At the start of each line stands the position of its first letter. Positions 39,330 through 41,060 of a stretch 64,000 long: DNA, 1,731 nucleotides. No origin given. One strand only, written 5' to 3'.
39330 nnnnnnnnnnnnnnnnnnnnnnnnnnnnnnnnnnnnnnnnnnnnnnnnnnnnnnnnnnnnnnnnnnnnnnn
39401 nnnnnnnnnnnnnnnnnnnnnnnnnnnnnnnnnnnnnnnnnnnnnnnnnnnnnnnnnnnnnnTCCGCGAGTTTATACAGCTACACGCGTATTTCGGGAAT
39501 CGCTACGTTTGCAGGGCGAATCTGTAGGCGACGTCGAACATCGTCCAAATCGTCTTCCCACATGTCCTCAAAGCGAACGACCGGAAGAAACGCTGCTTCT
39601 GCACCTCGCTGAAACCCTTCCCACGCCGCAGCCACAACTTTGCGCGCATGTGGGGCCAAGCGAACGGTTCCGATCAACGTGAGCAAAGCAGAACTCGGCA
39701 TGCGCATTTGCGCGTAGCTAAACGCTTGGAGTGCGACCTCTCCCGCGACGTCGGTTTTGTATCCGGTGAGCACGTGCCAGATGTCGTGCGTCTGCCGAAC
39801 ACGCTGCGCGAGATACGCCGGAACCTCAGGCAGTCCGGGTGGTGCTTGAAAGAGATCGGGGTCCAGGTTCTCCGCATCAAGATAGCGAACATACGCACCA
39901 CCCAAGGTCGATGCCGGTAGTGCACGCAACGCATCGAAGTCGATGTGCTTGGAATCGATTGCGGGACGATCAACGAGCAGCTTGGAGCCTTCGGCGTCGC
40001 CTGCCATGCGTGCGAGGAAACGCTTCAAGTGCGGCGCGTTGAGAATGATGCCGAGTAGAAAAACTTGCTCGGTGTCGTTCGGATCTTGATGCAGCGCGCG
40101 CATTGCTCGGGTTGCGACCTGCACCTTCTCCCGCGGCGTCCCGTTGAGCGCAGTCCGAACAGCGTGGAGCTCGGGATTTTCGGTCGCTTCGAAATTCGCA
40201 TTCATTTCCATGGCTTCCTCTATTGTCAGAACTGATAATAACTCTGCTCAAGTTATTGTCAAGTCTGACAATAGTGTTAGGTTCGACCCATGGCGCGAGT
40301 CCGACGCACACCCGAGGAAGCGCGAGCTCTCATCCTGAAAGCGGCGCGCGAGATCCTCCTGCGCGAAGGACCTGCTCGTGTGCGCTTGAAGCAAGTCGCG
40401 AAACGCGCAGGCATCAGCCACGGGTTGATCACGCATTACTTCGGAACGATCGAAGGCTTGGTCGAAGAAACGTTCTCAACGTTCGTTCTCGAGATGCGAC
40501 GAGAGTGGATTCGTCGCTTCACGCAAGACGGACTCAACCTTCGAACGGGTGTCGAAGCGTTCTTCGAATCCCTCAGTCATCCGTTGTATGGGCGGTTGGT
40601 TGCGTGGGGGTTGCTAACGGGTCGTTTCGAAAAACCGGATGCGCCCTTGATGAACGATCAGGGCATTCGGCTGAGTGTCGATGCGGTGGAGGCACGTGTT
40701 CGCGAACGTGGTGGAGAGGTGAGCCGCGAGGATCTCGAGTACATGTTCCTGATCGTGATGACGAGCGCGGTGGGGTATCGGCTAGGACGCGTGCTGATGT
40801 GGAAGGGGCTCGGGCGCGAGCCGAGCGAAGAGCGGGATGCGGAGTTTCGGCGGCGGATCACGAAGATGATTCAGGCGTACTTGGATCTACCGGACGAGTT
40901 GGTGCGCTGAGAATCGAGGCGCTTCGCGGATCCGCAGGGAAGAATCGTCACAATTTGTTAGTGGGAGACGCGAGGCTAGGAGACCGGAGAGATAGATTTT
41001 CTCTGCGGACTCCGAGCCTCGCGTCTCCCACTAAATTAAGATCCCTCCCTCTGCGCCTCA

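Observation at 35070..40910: TetR-controlled operon: Coq4-like gene plus two tandem paralogous ~720-aa polytopic membrane proteins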

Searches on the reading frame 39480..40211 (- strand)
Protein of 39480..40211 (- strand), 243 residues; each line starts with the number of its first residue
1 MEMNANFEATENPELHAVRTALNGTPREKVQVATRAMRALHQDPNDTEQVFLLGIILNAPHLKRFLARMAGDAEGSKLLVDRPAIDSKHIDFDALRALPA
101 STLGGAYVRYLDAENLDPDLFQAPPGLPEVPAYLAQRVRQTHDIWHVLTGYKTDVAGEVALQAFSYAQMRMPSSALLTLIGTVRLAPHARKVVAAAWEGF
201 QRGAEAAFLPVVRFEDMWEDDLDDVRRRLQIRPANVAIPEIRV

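Call 8: search_protein_families(library=pfam, proteins=[window:39480-40211:-], max_evalue=1)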
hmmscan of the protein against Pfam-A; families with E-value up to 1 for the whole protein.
window:39480-40211:- (243 aa): 1 family
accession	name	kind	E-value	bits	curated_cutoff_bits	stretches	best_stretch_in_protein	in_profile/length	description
PF05019.18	Coq4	-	5.8e-43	147.2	22.9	1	28-234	11-220/221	Coenzyme Q (ubiquinone) biosynthesis protein Coq4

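Call 9: search_protein_families(library=ncbifam, proteins=[window:39480-40211:-], max_evalue=1)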
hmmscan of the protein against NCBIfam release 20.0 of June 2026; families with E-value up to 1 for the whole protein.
window:39480-40211:- (243 aa): 0 families

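Call 19: find_homologous_proteins(query=window:39480-40211:-)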
Query window:39480-40211:- (243 aa): 383 proteins with E <= 0.001 among 2136 candidates; the best 120 are listed.
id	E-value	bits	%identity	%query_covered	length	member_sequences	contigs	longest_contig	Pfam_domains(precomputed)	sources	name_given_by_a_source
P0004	2.2e-155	533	100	99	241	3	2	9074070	PF05019.19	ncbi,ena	-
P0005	1.3e-123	429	79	98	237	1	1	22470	PF05019.19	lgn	-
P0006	3.1e-120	418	77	98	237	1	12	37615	PF05019.19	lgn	-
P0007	9.2e-83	295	59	95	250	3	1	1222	PF05019.19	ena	-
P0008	1.3e-82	295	60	91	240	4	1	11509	PF05019.19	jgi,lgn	jgi:ubiquinone biosynthesis protein COQ4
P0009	1.4e-82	295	56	99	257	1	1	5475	PF05019.19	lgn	-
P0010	3.2e-81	290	61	91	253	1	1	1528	PF05019.19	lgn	-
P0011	4.2e-81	290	60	91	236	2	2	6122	PF05019.19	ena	-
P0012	1.5e-80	288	59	94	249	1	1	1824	PF05019.19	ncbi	-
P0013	3.5e-80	287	56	94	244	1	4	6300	PF05019.19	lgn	-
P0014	4.3e-80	286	60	91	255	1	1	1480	PF05019.19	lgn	-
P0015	1.8e-79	284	59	91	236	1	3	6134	PF05019.19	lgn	-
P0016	3.0e-79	284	58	95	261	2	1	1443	PF05019.19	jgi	jgi:ubiquinone biosynthesis protein COQ4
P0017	3.7e-79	283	57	92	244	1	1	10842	PF05019.19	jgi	jgi:ubiquinone biosynthesis protein COQ4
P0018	4.6e-79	283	60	91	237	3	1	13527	PF05019.19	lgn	-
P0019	1.2e-78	282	58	96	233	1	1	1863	PF05019.19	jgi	jgi:ubiquinone biosynthesis protein COQ4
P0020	2.5e-78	281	59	91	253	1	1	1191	PF05019.19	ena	-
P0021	3.1e-78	280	58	91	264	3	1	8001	PF05019.19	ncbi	-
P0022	3.2e-78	280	58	93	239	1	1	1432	PF05019.19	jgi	jgi:ubiquinone biosynthesis protein COQ4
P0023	4.2e-78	280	54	96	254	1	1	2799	PF05019.19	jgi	jgi:ubiquinone biosynthesis protein COQ4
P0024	5.2e-78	280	59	91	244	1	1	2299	PF05019.19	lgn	-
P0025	1.8e-77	278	59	91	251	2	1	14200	PF05019.19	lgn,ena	-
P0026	2.7e-77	277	58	90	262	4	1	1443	PF05019.19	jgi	jgi:ubiquinone biosynthesis protein COQ4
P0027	2.8e-77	277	56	95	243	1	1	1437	PF05019.19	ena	-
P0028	5.5e-77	276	56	91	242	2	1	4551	PF05019.19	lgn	-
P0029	6.8e-77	276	57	90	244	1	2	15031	PF05019.19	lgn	-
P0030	8.9e-77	276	57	88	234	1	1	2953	PF05019.19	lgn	-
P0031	3.0e-76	274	58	91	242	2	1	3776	PF05019.19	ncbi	-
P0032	3.0e-76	274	57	92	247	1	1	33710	PF05019.19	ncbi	-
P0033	5.0e-76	273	57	91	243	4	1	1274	PF05019.19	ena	-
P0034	7.7e-76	273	55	94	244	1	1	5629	PF05019.19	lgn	-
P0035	9.4e-76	272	58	86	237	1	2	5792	PF05019.19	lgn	-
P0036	1.5e-75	272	55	95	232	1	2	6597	PF05019.19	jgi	jgi:ubiquinone biosynthesis protein COQ4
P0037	4.0e-75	270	57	92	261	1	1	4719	PF05019.19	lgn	-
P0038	4.2e-75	270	55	95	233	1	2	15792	PF05019.19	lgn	-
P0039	5.2e-75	270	59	91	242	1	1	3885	PF05019.19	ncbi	-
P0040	7.1e-75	269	56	95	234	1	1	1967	PF05019.19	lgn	-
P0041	8.4e-75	269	53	97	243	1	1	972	PF05019.19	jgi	jgi:ubiquinone biosynthesis protein COQ4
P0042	8.5e-75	269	56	93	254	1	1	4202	PF05019.19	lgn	-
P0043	1.3e-74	269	54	96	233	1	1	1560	PF05019.19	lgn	-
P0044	1.9e-74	268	58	88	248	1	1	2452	PF05019.19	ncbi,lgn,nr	ncbi:MAG: ubiquinone biosynthesis protein COQ4 [Myxococcota bacterium]|nr:ubiquinone biosynthesis pr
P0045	2.2e-74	268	58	91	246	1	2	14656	PF05019.19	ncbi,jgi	jgi:ubiquinone biosynthesis protein COQ4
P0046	2.5e-74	268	55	91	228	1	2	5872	PF05019.19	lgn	-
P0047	3.1e-74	267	55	96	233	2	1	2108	PF05019.19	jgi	-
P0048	4.4e-74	267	56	87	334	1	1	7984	PF05019.19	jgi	jgi:ubiquinone biosynthesis protein COQ4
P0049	5.0e-74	267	55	91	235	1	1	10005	PF05019.19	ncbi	-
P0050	6.3e-74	266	57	91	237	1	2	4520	PF05019.19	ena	-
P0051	6.8e-74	266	56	89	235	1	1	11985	PF05019.19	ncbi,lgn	-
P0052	8.0e-74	266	56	90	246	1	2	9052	PF05019.19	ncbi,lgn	-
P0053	9.9e-74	266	55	94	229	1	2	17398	PF05019.19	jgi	jgi:ubiquinone biosynthesis protein COQ4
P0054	1.0e-73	266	55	95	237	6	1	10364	PF05019.19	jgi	jgi:ubiquinone biosynthesis protein COQ4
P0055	1.2e-73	265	54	94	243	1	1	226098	PF05019.19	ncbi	-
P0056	1.5e-73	265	55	92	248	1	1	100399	PF05019.19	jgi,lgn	jgi:ubiquinone biosynthesis protein COQ4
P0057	1.7e-73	265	58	91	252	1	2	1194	PF05019.19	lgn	-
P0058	1.7e-73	265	53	96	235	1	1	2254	PF05019.19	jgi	jgi:ubiquinone biosynthesis protein COQ4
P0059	1.8e-73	265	55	91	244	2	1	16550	PF05019.19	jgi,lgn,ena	-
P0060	1.9e-73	265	56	95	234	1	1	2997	PF05019.19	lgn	-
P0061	2.1e-73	265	57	91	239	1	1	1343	PF05019.19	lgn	-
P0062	2.7e-73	264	53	93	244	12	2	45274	PF05019.19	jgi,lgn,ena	-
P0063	4.2e-73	264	56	96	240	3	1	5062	PF05019.19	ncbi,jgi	jgi:ubiquinone biosynthesis protein COQ4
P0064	4.3e-73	264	56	91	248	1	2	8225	PF05019.19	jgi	jgi:ubiquinone biosynthesis protein COQ4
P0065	4.5e-73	263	56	90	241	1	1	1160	PF05019.19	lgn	-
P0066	6.1e-73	263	55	96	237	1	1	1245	PF05019.19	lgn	-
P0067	6.2e-73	263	56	87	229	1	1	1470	PF05019.19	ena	-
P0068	7.1e-73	263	56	91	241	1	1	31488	PF05019.19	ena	-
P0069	7.9e-73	263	57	90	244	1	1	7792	PF05019.19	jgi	jgi:ubiquinone biosynthesis protein COQ4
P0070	9.1e-73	262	56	91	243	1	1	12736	PF05019.19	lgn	-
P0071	1.2e-72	262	57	90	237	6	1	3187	PF05019.19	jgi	-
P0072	1.6e-72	262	55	91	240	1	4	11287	PF05019.19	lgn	-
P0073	2.5e-72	261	52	94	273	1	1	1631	PF05019.19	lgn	-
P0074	2.6e-72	261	55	91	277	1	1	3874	PF05019.19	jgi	jgi:ubiquinone biosynthesis protein COQ4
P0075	3.0e-72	261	52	94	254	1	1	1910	PF05019.19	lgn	-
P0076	3.4e-72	261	57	87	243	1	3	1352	PF05019.19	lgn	-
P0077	4.0e-72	260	56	92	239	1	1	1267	PF05019.19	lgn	-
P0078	4.2e-72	260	52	97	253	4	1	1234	PF05019.19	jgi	jgi:ubiquinone biosynthesis protein COQ4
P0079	4.8e-72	260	56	92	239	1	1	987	PF05019.19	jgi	jgi:ubiquinone biosynthesis protein COQ4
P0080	5.3e-72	260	56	91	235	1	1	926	PF05019.19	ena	-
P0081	5.9e-72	260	56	91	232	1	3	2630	PF05019.19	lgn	-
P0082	9.3e-72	259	53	97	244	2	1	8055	PF05019.19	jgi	jgi:ubiquinone biosynthesis protein COQ4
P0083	9.3e-72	259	56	90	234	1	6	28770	PF05019.19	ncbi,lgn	-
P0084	1.0e-71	259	50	98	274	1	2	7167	PF05019.19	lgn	-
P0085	1.0e-71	259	56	95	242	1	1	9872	PF05019.19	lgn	-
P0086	1.2e-71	259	55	95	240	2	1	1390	PF05019.19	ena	-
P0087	1.2e-71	259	54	93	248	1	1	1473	PF05019.19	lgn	-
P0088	1.4e-71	259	54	92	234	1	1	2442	PF05019.19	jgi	jgi:ubiquinone biosynthesis protein COQ4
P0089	1.6e-71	258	57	89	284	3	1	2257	PF05019.19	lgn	-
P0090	1.8e-71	258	53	91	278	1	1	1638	PF05019.19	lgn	-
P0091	2.2e-71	258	52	93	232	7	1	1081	PF05019.19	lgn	-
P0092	2.6e-71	258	54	91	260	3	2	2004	PF05019.19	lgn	-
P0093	3.4e-71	257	55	92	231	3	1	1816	PF05019.19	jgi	jgi:ubiquinone biosynthesis protein COQ4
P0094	4.1e-71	257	54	95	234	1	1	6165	PF05019.19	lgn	-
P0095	4.4e-71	257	52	97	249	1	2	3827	PF05019.19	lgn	-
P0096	5.8e-71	257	55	91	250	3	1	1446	PF05019.19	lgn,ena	-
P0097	7.2e-71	256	53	93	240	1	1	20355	PF05019.19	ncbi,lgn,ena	-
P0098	7.4e-71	256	55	91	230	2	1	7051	PF05019.19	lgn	-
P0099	8.0e-71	256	52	99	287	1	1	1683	PF05019.19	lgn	-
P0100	8.8e-71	256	55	91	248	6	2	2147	PF05019.19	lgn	-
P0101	9.6e-71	256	56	91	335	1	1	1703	PF05019.19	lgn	-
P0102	1.0e-70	256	56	91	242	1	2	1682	PF05019.19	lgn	-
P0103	1.1e-70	256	56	91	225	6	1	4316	PF05019.19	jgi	jgi:ubiquinone biosynthesis protein COQ4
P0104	1.1e-70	256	57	90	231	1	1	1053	PF05019.19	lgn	-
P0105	1.1e-70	256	52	93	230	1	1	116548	PF05019.19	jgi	jgi:ubiquinone biosynthesis protein COQ4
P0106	1.1e-70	256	53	95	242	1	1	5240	PF05019.19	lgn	-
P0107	1.2e-70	256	53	92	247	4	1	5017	PF05019.19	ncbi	-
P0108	1.3e-70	255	54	92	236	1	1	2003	PF05019.19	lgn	-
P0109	1.4e-70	255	56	90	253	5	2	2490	PF05019.19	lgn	-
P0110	1.5e-70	255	52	93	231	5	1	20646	PF05019.19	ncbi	-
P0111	1.6e-70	255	55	90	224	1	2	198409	PF05019.19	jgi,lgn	jgi:ubiquinone biosynthesis protein COQ4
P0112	1.7e-70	255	56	91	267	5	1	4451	PF05019.19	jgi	-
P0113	2.0e-70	255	55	90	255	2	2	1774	PF05019.19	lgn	-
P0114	2.3e-70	255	54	91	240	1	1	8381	PF05019.19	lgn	-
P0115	2.4e-70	255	55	96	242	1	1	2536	PF05019.19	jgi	jgi:ubiquinone biosynthesis protein COQ4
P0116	2.9e-70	254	55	91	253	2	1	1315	PF05019.19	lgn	-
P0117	3.1e-70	254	54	91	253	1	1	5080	PF05019.19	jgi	jgi:ubiquinone biosynthesis protein COQ4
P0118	3.8e-70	254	54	95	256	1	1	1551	PF05019.19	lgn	-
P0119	4.0e-70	254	53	96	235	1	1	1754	PF05019.19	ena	-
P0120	4.5e-70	254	54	91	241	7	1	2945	PF05019.19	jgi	jgi:ubiquinone biosynthesis protein COQ4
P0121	4.7e-70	254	55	91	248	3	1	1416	PF05019.19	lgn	-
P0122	4.7e-70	254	54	96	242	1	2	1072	PF05019.19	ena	-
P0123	5.2e-70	253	54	93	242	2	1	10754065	PF05019.19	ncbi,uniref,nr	ncbi:ubiquinone biosynthesis protein COQ4 [Sandaracinus amylolyticus]|uniref:ubiquinone biosynthesis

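Call 28: find_related_loci(query=A2, collection=genome_contigs, flank=10000)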
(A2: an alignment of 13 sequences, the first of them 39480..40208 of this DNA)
Query A2 (242 aa) in genome_contigs; peptide patterns used: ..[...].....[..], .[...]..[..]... (x = any residue, [..] = any of these).
462 stretches matched a pattern; 409 encode a relative of the query (tblastn E <= 1e-3); the best 80 are kept; 80 distinct loci.
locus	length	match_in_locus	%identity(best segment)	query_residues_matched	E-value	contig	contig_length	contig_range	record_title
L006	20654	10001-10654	60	13-233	1e-84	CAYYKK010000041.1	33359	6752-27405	MAG TPA_asm: uncultured Polyangiaceae bacterium isolate binchicken_co284_169 genome assembly, contig: NODE_1605_length_3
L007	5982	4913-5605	55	1-232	7e-82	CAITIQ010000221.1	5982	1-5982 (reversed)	MAG: uncultured delta proteobacterium isolate ErkenSummer_bin-6818 genome assembly, contig: bin-6818:221/673, whole geno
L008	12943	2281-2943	57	13-236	2e-81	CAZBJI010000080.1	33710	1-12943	MAG TPA_asm: uncultured Polyangiaceae bacterium isolate SRP287453_co1_312 genome assembly, contig: NODE_2105_length_3371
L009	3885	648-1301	59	13-233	5e-80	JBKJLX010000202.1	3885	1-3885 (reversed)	MAG: Polyangiaceae bacterium isolate ant_bin.300 k117_5774739, whole genome shotgun sequence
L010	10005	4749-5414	55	9-230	3e-79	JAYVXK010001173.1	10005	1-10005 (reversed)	MAG: Myxococcales bacterium isolate GL85_DN_concoct_3 GL85_DN_concoct_3_1172, whole genome shotgun sequence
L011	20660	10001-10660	56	13-232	6e-78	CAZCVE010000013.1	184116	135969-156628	MAG TPA_asm: uncultured Sandaracinaceae bacterium isolate SRP302895_co1_485 genome assembly, contig: NODE_143_length_184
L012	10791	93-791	55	1-233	6e-78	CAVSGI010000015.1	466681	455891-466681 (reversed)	MAG: uncultured delta proteobacterium isolate MFD05684.bin.2.251 genome assembly, contig: contig_54059, whole genome sho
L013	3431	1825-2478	57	13-233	5e-78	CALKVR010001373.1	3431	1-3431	MAG TPA_asm: uncultured Polyangiaceae bacterium isolate SRR1506987_bin.141_CONCOCT_v1.1_MAG genome assembly, contig: ERZ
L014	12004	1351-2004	56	13-230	2e-77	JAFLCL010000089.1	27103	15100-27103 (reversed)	MAG: Deltaproteobacteria bacterium isolate UWPOB_DELTA5 gnl_X_FKCMEJAL_89, whole genome shotgun sequence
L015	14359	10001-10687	54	2-233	2e-77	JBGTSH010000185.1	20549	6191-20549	MAG: Polyangiaceae bacterium isolate WDNA12_bin.27.orig NODE_1851_length_20549_cov_0.698952, whole genome shotgun sequen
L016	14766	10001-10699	57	2-233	1e-76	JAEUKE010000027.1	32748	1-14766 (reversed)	MAG: Myxococcales bacterium isolate new MAG-87 k141_3062041, whole genome shotgun sequence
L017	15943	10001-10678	53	13-237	6e-76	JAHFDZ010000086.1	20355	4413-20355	MAG: Myxococcales bacterium isolate nzgw257 NODE_2925_length_20356_cov_3.596294, whole genome shotgun sequence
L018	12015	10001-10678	52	9-234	8e-76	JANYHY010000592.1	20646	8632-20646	MAG: Myxococcales bacterium isolate GL140_2_metabinner_129_sub GL140_2_k141_2788486, whole genome shotgun sequence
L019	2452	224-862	58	13-225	2e-77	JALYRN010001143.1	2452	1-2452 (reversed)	MAG: Myxococcota bacterium isolate MDV bin90 SD1454_NODE_30092_length_2452_cov_2.651183, whole genome shotgun sequence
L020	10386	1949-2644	51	2-233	3e-73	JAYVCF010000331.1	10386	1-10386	MAG: Deltaproteobacteria bacterium isolate GL30_UP_concoct_80 GL30_UP_concoct_80_330, whole genome shotgun sequence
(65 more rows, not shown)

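Call 35: search_solved_structures(query=window:39480-40208:-, max_evalue=0.01, show_alignments=2)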
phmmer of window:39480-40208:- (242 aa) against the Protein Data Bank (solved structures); distinct sequences matched with E-value up to 0.01: 2.
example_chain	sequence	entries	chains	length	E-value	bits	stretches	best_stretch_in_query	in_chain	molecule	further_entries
3msq_A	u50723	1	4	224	1.6e-18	70.2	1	90-230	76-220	Putative ubiquinone biosynthesis protein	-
6e12_A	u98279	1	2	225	7.1e-17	64.8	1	51-232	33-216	Alr8543 protein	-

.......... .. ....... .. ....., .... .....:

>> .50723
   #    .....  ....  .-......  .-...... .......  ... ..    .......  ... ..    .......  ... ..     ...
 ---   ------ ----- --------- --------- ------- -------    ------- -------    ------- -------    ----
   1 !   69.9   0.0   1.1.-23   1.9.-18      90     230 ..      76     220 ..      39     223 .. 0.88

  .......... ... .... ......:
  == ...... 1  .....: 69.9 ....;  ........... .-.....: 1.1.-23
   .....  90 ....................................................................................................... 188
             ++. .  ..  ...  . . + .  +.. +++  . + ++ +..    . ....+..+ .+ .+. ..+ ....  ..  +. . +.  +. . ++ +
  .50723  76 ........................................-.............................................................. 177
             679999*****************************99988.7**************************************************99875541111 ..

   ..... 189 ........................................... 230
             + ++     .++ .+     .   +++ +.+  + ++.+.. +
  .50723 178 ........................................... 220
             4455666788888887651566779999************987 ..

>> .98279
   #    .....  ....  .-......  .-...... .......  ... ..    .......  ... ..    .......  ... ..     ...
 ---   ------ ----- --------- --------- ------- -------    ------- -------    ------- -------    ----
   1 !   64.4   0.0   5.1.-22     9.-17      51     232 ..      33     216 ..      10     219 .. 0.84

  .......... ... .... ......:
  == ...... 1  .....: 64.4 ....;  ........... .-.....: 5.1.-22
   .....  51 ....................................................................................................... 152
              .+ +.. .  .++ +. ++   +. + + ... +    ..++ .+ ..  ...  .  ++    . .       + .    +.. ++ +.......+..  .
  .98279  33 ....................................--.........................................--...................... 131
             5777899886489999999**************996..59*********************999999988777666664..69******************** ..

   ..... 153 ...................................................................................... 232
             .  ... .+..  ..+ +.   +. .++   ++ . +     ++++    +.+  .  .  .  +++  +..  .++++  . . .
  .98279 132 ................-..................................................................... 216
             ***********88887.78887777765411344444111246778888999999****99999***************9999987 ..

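Call 107: search_protein_families(library=padloc, proteins=[window:39480-40211:-], max_evalue=0.001)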
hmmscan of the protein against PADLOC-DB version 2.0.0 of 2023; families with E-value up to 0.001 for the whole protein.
window:39480-40211:- (243 aa): 0 families

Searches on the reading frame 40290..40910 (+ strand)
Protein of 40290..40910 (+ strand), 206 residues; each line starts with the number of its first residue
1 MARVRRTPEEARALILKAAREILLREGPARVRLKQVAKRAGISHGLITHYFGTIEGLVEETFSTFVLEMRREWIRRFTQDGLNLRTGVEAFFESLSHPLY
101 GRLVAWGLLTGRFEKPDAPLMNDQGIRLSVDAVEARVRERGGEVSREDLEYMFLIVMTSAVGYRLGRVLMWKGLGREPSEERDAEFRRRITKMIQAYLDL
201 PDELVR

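Call 8: search_protein_families(library=pfam, proteins=[window:40290-40910:+], max_evalue=1)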
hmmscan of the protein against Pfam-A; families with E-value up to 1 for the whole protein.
window:40290-40910:+ (206 aa): 2 families
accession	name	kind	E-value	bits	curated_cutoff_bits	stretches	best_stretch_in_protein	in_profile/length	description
PF00440.29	TetR_N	-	6.7e-12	45.4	24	1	15-60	1-46/47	Bacterial regulatory proteins, tetR family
PF17918.6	TetR_C_15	-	0.11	13.7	26.8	1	116-198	34-108/108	Tetracyclin repressor-like, C-terminal domain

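Call 9: search_protein_families(library=ncbifam, proteins=[window:40290-40910:+], max_evalue=1)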
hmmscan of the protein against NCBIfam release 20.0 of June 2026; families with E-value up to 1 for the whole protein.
window:40290-40910:+ (206 aa): 17 families
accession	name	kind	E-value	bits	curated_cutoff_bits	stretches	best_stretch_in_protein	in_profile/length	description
TIGR03384.1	betaine_BetI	equivalog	1.5e-11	44.4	201.3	1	11-79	9-77/189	choline-binding transcriptional repressor BetI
NF001978.0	PRK00767.1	equivalog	9e-11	41.9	118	1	12-80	11-79/197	transcriptional regulator BetI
NF011572.0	PRK14996.1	equivalog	4.2e-06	26.8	144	1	9-67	7-65/192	TetR family transcriptional regulator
NF051852.1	efflux_TF_MtrR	exception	8.2e-06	25.7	280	1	6-97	6-101/205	multidrug efflux system transcriptional repressor MtrR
TIGR03613.1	RutR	equivalog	2e-05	24.5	368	1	5-110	3-111/202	pyrimidine utilization regulatory protein R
NF053731.1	TransRegFasRMycb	equivalog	2e-05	24.5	330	1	5-137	5-139/199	HTH-type transcriptional activator FasR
NF053878.1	FATransRegFadRBac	equivalog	9.9e-05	22.2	200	1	14-96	7-92/190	fatty acid metabolism transcriptional regulator FadR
NF037937.1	septum_RefZ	equivalog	0.00024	21.1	180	1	14-66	3-55/195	forespore capture DNA-binding protein RefZ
NF041196.1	ScbR_bind_reg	equivalog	0.0015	18.7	150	1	10-89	6-85/191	ScbR family autoregulator-binding transcription factor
NF007949.0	PRK10668.1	equivalog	0.002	17.7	271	1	3-83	3-87/216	multidrug efflux transporter transcriptional repressor AcrR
NF058643.1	TranRegCurRPseudo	equivalog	0.0078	15.9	300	1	8-83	5-80/193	TetR family transcriptional repressor CurR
NF011584.0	PRK15008.1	equivalog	0.0095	15.8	230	1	11-58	19-66/212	HTH-type transcriptional regulator RutR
TIGR03968.1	mycofact_TetR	equivalog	0.014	15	224.9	1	3-72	2-71/190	mycofactocin system transcriptional regulator MftR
NF040929.1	quorum_TF_HapR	equivalog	0.038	13.7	350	1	2-66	7-71/200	LuxR/HapR/OpaR family quorum-sensing transcriptional regulator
NF008402.0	PRK11202.1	equivalog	0.045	13.4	151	1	9-96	10-101/211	HTH-type transcriptional repressor FabR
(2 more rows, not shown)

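Call 107: search_protein_families(library=padloc, proteins=[window:40290-40910:+], max_evalue=0.001)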
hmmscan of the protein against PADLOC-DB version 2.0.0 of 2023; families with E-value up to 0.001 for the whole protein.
window:40290-40910:+ (206 aa): 0 families
